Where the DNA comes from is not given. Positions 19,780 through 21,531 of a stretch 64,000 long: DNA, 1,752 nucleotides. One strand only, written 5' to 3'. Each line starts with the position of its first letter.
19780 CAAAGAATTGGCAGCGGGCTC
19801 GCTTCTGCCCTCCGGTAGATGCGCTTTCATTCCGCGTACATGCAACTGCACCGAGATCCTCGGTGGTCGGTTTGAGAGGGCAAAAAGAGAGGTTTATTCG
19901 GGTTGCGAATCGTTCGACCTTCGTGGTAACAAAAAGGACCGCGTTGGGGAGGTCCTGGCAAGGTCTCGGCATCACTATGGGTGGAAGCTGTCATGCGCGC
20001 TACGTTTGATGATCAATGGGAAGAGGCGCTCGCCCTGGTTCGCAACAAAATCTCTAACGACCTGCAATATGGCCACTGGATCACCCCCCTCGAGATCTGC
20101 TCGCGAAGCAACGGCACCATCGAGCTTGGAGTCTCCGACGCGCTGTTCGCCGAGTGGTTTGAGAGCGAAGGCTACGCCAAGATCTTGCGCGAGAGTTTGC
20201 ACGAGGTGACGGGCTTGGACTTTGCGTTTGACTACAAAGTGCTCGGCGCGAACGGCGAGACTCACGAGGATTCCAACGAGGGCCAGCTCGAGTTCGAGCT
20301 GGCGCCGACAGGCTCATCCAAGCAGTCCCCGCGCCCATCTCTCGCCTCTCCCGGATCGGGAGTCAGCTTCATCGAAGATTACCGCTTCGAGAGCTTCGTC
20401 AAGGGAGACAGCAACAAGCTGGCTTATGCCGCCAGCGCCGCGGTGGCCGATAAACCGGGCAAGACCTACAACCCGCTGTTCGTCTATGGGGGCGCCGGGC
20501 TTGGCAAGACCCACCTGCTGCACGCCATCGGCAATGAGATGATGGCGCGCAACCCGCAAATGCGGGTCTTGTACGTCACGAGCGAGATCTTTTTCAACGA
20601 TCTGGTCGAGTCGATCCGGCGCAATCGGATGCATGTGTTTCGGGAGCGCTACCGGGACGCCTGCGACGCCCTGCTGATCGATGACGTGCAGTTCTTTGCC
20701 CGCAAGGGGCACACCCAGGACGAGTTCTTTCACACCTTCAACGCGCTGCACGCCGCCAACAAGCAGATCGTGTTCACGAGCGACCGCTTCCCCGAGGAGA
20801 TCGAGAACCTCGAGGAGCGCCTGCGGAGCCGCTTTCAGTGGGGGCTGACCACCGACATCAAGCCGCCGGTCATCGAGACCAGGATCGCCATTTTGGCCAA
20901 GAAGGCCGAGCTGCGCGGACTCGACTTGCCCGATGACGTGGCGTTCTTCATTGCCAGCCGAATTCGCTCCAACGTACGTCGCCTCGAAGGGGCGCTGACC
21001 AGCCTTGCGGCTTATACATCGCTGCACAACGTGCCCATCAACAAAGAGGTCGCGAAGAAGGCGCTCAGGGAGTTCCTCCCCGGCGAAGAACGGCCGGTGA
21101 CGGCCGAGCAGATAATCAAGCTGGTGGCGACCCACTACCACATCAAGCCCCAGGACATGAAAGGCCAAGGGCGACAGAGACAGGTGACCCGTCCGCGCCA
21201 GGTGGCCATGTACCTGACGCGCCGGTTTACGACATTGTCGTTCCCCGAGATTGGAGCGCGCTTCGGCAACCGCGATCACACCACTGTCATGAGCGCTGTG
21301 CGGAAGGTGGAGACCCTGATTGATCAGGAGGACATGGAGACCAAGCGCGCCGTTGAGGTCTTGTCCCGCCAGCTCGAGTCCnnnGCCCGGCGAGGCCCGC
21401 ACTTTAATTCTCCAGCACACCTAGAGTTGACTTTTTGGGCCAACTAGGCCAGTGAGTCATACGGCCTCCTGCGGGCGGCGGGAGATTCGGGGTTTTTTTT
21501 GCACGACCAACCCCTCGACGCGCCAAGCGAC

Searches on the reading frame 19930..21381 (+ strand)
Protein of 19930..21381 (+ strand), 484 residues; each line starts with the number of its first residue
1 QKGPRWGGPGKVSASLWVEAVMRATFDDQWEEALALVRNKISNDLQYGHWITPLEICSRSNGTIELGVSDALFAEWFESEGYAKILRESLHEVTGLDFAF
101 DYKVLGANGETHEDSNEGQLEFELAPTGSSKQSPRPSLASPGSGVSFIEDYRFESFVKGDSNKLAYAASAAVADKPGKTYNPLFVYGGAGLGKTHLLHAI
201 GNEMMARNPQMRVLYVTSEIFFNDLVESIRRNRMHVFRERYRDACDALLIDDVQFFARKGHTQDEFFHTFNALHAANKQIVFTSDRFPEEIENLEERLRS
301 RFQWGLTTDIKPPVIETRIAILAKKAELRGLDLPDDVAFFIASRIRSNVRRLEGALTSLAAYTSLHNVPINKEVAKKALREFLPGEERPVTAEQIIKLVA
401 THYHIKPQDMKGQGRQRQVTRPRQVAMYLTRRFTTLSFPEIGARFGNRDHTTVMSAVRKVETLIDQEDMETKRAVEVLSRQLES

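Call 21: search_protein_families(library=pfam, proteins=[window:19930-21381:+], max_evalue=0.001)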
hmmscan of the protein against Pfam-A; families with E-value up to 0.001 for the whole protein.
window:19930-21381:+ (484 aa): 6 families
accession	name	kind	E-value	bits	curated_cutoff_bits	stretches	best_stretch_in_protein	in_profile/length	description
PF00308.24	Bac_DnaA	-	1.3e-69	234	23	1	149-309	3-162/162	Bacterial DnaA ATPAse domain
PF08299.17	Bac_DnaA_C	-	6.5e-29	100.2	31.5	1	393-460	2-69/69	Bacterial dnaA protein helix-turn-helix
PF22688.2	Hda_lid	-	2e-07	31.3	27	1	317-360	3-46/65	Hda, lid domain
PF01695.23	IstB_IS21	-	2.1e-05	24.6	24.1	1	148-286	64-194/238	IstB-like ATP binding protein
PF00004.35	AAA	-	2.3e-05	25.3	21.2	1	184-303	2-124/131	ATPase family associated with various cellular activities (AAA)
PF11638.13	DnaA_N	-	0.00032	20.8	24.6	1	28-90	2-63/65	DnaA N-terminal domain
